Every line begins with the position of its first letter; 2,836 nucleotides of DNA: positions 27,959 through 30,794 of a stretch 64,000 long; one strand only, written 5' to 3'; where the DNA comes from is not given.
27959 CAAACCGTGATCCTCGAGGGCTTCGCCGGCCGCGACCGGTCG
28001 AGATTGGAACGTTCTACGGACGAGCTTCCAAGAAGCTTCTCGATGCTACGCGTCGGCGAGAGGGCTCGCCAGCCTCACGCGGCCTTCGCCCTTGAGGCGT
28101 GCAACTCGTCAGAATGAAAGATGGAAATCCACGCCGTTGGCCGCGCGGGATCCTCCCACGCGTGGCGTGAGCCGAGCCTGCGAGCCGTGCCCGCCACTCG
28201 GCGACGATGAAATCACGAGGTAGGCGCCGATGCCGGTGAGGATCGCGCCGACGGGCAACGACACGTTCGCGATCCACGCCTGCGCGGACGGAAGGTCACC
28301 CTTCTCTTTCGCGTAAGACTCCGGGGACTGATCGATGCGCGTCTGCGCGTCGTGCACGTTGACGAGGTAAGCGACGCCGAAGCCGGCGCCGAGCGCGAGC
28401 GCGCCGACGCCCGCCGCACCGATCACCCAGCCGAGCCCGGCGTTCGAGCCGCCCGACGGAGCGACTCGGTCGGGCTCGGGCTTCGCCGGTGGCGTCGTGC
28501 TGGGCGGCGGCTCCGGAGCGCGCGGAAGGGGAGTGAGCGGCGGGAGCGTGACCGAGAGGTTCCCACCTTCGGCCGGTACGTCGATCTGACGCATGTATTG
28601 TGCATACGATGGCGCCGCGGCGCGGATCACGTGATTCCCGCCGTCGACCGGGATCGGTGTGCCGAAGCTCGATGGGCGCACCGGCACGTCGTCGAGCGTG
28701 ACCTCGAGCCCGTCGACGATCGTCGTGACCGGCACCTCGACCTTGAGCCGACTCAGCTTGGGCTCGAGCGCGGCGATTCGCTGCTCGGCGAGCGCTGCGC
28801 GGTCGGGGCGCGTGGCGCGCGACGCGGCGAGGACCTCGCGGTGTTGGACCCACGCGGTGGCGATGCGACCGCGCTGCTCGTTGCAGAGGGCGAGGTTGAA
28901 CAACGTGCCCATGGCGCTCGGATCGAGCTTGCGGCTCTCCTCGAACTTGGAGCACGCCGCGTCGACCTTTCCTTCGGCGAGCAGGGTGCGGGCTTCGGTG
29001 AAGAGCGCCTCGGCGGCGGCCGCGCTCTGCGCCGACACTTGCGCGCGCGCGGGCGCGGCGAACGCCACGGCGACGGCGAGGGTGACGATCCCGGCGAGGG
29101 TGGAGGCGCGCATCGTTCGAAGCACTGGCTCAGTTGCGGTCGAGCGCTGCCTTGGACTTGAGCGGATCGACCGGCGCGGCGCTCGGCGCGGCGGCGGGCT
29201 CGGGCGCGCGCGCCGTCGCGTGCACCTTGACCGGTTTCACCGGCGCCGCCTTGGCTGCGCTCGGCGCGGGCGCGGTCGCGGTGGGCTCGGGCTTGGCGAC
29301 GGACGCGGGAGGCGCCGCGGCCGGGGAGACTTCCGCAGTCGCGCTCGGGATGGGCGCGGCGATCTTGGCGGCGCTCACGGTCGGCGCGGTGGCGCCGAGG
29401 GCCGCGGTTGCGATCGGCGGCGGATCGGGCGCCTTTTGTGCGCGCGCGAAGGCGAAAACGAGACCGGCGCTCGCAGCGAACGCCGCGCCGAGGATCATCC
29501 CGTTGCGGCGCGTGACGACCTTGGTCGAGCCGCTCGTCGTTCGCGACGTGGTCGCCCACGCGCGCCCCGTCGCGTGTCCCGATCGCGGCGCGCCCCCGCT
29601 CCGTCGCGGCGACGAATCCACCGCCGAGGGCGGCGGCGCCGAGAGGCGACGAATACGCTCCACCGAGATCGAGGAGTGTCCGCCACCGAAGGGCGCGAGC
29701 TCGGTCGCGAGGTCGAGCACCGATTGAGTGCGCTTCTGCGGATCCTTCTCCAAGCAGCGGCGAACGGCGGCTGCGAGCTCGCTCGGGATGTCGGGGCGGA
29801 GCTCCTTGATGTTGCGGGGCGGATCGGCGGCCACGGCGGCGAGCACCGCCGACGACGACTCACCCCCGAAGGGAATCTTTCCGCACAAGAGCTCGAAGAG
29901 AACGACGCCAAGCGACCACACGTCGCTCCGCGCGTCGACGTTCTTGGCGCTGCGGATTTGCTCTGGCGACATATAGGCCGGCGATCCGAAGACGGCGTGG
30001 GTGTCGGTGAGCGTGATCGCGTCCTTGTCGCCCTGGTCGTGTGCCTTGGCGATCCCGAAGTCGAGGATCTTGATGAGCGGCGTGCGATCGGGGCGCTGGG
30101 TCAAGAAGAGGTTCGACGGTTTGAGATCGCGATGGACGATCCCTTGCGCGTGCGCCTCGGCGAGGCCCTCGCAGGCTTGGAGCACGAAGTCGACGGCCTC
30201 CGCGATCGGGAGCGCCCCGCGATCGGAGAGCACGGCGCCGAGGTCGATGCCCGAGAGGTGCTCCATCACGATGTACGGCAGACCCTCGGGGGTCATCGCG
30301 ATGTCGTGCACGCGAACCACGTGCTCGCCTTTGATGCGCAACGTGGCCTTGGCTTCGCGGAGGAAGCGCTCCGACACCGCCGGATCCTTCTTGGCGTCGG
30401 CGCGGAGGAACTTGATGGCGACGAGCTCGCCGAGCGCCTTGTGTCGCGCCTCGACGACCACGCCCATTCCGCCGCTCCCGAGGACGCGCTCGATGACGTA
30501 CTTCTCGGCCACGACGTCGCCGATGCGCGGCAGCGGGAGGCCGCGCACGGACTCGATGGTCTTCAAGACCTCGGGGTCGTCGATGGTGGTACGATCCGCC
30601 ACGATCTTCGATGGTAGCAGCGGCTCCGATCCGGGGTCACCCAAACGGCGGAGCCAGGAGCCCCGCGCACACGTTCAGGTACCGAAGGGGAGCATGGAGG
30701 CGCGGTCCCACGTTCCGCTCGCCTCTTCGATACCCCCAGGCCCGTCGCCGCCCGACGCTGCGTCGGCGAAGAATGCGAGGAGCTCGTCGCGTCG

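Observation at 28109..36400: Minus-strand operon: giant kinase/cyclase-like/STAND-NTPase/TPR protein, patatin phospholipase, membrane Ser/Thr kinase, TPR membrane protein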

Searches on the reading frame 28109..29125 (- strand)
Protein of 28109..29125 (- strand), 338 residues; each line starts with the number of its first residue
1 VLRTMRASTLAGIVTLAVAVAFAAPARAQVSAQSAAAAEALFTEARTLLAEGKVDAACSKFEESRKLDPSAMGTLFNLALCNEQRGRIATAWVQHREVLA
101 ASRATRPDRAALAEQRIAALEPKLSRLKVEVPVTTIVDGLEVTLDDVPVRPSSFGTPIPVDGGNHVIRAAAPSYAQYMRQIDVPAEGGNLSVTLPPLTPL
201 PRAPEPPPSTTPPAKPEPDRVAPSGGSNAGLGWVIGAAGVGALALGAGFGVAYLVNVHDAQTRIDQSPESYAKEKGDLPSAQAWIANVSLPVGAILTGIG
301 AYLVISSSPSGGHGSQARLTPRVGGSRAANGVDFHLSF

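Call 7: search_protein_families(library=pfam, proteins=[window:28109-29125:-], max_evalue=0.01)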
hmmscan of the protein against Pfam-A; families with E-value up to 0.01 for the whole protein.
window:28109-29125:- (338 aa): 3 families
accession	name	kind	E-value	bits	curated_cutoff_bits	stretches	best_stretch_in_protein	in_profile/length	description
PF07719.23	TPR_2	-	8.4e-05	22.9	27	1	38-70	1-33/34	Tetratricopeptide repeat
PF13432.12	TPR_16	-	0.00083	20.2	32.7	1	43-91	2-50/65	Tetratricopeptide repeat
PF08308.17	PEGA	-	0.0055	17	20.8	0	131-194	4-67/71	PEGA domain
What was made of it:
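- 28109..29125 (-): Signal-peptide TPR/PEGA-like membrane protein, the partner of STK2. It is not part of the conserved module. Weak TPR_2 and PEGA hits (call 7).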

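Call 8: search_protein_families(library=padloc, proteins=[window:28109-29125:-], max_evalue=0.01)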
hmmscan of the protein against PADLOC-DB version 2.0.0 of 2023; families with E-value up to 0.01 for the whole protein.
window:28109-29125:- (338 aa): 0 families

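Call 22: search_protein_families(library=ncbifam, proteins=[window:28109-29125:-], max_evalue=0.01)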
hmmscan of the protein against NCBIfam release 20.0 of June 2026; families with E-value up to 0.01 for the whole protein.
window:28109-29125:- (338 aa): 1 family
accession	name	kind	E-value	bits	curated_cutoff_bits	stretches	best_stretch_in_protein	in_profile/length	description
TIGR02917.1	PEP_TPR_lipo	equivalog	0.00018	19.5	312.2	1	28-103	455-530/899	XrtA/PEP-CTERM system TPR-repeat protein PrsT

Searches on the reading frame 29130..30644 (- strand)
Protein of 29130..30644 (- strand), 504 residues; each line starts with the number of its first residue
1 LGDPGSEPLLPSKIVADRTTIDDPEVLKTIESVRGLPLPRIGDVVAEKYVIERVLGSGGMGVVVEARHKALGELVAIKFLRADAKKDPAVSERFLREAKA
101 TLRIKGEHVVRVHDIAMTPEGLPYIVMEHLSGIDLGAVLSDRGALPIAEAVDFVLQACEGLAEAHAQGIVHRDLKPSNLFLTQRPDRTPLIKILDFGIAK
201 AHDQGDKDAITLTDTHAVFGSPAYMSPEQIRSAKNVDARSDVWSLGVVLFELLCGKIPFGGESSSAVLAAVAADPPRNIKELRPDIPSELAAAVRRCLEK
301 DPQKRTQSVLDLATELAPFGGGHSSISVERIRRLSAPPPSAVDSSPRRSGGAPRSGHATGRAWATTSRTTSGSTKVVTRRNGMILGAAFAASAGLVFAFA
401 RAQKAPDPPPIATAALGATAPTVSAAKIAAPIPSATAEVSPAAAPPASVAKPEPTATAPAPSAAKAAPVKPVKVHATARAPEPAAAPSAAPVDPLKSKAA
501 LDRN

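Call 7: search_protein_families(library=pfam, proteins=[window:29130-30644:-], max_evalue=0.01)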
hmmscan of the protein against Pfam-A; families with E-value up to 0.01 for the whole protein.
window:29130-30644:- (504 aa): 5 families
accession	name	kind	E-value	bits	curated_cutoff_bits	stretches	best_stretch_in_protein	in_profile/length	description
PF00069.31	Pkinase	-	1.3e-52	179.2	31.7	1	49-307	1-253/263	Protein kinase domain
PF07714.23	PK_Tyr_Ser-Thr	-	8.6e-37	127.3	23.1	1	51-307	3-250/258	Protein tyrosine and serine/threonine kinase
PF01636.29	APH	-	3.8e-05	24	23.2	1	90-200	92-198/239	Phosphotransferase enzyme family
PF03109.22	ABC1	-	7.5e-05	22.4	22.9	1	124-210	144-225/244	ABC1 atypical kinase-like domain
PF14531.12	Kinase-like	-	8.2e-05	22.4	25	1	154-298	151-282/289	Kinase-like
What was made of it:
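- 29130..30644 (-): Membrane-anchored Hanks Ser/Thr kinase (STK2). It is probably co-transcribed in this genome but is not part of the conserved module. Pkinase E 1.3e-52 (call 7).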

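Call 8: search_protein_families(library=padloc, proteins=[window:29130-30644:-], max_evalue=0.01)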
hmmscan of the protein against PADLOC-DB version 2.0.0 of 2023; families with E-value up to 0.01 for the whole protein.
window:29130-30644:- (504 aa): 33 families (the best 25 are shown)
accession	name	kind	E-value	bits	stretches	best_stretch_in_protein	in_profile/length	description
PDLC04042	PD-T4-6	-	7.7e-88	292.9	1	43-319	5-272/292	-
PDLC04061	PD-T4-6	-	4.1e-82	275.3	1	43-491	12-482/510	-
PDLC04053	PD-T4-6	-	1.4e-74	249.4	1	46-319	8-271/311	-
PDLC04138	mad6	-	2.4e-74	249.4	1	45-305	49-300/659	mads_6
PDLC01088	C3a189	-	1e-72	243.9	1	52-328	2-261/840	kinase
PDLC04060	PD-T4-6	-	1.5e-72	243.1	1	41-316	2-266/486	-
PDLC04054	PD-T4-6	-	6.5e-71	237.6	1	42-354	6-310/347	-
PDLC04047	PD-T4-6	-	4.3e-70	234.4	1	42-317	5-270/327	-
PDLC04057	PD-T4-6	-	1.8e-67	226.3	1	41-316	2-267/443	-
PDLC04039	PD-T4-6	-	8.2e-67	224.2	1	40-359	8-320/458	-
PDLC04043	PD-T4-6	-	8.9e-67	224.1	1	48-319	16-277/452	-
PDLC04052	PD-T4-6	-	1.4e-62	210.6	1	44-465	6-409/496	-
PDLC04041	PD-T4-6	-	9.2e-60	201.1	1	46-348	27-294/443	-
PDLC04048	PD-T4-6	-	3.2e-59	199.1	1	40-317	3-270/354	-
PDLC04040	PD-T4-6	-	5.1e-58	195.1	1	54-325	1-271/547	-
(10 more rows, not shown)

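Call 22: search_protein_families(library=ncbifam, proteins=[window:29130-30644:-], max_evalue=0.01)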
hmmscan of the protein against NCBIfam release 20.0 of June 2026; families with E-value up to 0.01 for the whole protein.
window:29130-30644:- (504 aa): 17 families
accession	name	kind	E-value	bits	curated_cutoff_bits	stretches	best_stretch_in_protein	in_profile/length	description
NF033483.0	PknB_PASTA_kin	equivalog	5.1e-83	280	450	1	42-323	2-272/563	Stk1 family PASTA domain-containing Ser/Thr kinase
TIGR03903.1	TOMM_kin_cyc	equivalog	5e-49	167.1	705.75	1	73-316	4-244/1267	TOMM system kinase/cyclase fusion protein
NF047741.1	antiphage_MADS6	equivalog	2e-48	165.3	460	2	149-317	300-458/612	methylation-associated defense system protein kinase MAD6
NF052427.1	StpK7MSMEG_1200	equivalog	1.2e-41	142.9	900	1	48-315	8-264/601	serine/threonine protein kinase StpK7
NF009651.0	PRK13184.1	equivalog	2.5e-31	108.5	839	1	47-325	2-296/932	serine/threonine-protein kinase PknD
NF053615.1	SerThrKinAfsKStmc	equivalog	7.6e-31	107.5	1300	1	54-485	20-432/809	protein serine/threonine kinase AfsK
NF033442.0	BREX_PglW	equivalog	6.7e-26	90.3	990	2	40-202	505-663/1391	BREX system serine/threonine kinase PglW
NF038150.1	lanthi_synth_IV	equivalog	3.3e-21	75.3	650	1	44-319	186-456/851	class IV lanthionine synthetase LanL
NF043056.1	T4SS_LegK1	equivalog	3.6e-12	45.6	550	1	124-252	155-283/516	Dot/Icm T4SS effector kinase LegK1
NF058632.1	SerThrKinPrkT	equivalog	1.8e-11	43.6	280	1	46-196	20-162/322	serine/threonine protein kinase PrkT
NF038151.1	lanthi_synth_III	equivalog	1.8e-09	36.5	575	1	46-306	219-471/833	class III lanthionine synthetase LanKC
TIGR03724.2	arch_bud32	equivalog_domain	1.3e-08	34.5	125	1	91-211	37-143/193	KEOPS complex kinase/ATPase Bud32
NF007174.0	PRK09605.1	equivalog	5e-07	28.6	447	1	90-221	379-495/535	bifunctional N(6)-L-threonylcarbamoyladenine synthase/serine/threonine protein kinase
NF011463.0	PRK14879.1-4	equivalog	1e-06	28.4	188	1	90-210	61-171/237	Kae1-associated kinase Bud32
NF011464.0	PRK14879.1-7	equivalog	4.4e-05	23.3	246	1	91-204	50-154/221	Kae1-associated kinase Bud32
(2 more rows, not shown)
